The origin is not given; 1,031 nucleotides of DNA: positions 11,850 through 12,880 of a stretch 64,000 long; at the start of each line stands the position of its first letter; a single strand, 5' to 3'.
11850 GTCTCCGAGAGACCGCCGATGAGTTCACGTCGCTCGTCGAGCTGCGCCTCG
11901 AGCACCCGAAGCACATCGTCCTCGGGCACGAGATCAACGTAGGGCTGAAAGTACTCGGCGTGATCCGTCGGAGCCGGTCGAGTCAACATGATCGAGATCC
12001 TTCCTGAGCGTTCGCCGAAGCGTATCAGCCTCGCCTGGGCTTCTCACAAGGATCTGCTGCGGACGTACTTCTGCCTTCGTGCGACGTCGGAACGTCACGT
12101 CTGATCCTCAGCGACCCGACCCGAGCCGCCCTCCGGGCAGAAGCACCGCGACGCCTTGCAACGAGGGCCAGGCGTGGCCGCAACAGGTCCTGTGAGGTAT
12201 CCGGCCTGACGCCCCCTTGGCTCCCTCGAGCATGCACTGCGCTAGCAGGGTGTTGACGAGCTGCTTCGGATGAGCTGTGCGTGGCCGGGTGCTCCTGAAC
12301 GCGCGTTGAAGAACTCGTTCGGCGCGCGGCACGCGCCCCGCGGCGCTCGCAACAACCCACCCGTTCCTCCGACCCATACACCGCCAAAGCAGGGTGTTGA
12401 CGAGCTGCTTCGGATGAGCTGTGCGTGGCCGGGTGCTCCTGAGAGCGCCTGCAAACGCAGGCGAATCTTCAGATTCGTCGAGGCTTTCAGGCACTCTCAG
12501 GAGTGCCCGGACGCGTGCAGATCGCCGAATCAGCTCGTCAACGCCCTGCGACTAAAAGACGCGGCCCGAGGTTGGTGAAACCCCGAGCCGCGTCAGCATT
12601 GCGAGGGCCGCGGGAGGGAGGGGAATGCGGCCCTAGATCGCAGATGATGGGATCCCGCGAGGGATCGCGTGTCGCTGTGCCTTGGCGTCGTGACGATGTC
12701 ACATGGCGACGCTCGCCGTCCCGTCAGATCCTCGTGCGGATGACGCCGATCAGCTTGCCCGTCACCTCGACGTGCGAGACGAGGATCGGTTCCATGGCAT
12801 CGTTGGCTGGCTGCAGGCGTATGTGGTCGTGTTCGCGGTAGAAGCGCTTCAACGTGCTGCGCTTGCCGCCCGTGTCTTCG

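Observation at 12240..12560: Nested structured repeat cluster between lexA and the DinB_2 gene (repeat family, locus A)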

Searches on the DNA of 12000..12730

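Call 13: search_rna_families(source=window, start=12000, end=12730, threshold=evalue, max_evalue=10)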
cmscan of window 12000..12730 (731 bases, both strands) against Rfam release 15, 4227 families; matches with E-value up to 10: 14.
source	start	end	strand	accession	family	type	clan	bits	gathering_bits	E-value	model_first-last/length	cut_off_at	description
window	12389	12549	-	RF04104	MIR918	Gene; miRNA;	-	46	268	9.7e-07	1-265/265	no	MIR918 microRNA precursor family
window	12389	12549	-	RF04168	MIR839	Gene; miRNA;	-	44.4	200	1.7e-07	40-225/267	no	MIR839 microRNA precursor family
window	12424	12515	+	RF03850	mir-961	Gene; miRNA;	-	28.8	100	0.0025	1-85/85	no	mir-961 microRNA precursor family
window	12556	12677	-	RF02342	ar7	Gene; sRNA;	-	28.1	60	0.0016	1-145/145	no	Alphaproteobacterial sRNA ar7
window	12433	12509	-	RF00781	mir-505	Gene; miRNA;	-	27.9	60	0.0015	1-83/83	no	mir-505 microRNA precursor family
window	12425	12513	+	RF03920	mir-237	Gene; miRNA;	-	19.4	80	0.21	1-79/79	no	mir-237 microRNA precursor family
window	12553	12639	-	RF02791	CcsR1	Gene; sRNA;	-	17.9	65.3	0.11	1-83/83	no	Conserved CCUCCUCCC motif stress-induced RNA 1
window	12426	12514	-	RF03920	mir-237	Gene; miRNA;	-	15.7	80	2.5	1-79/79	no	mir-237 microRNA precursor family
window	12558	12594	-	RF04104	MIR918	Gene; miRNA;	-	15.3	268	4.1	1-265/265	no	MIR918 microRNA precursor family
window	12537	12598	-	RF01989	SECIS_3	Cis-reg;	-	14.5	63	4.5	1-59/59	no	Selenocysteine insertion sequence 3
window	12622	12640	+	RF02117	FMR1-AS1_1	Gene; lncRNA;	-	12.7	40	3.2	38-56/56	no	FMR1 antisense RNA 1 conserved region 1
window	12637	12703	-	RF02257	adapt33_3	Gene; lncRNA;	-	11.2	70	9.4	76-140/140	no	Adaptive response 33 conserved region 3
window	12249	12279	+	RF01136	sR28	Gene; snRNA; snoRNA; CD-box;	-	10.9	39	3.8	1-55/55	no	Small nucleolar RNA sR28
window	12393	12423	+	RF01136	sR28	Gene; snRNA; snoRNA; CD-box;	-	10.9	39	3.8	1-55/55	no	Small nucleolar RNA sR28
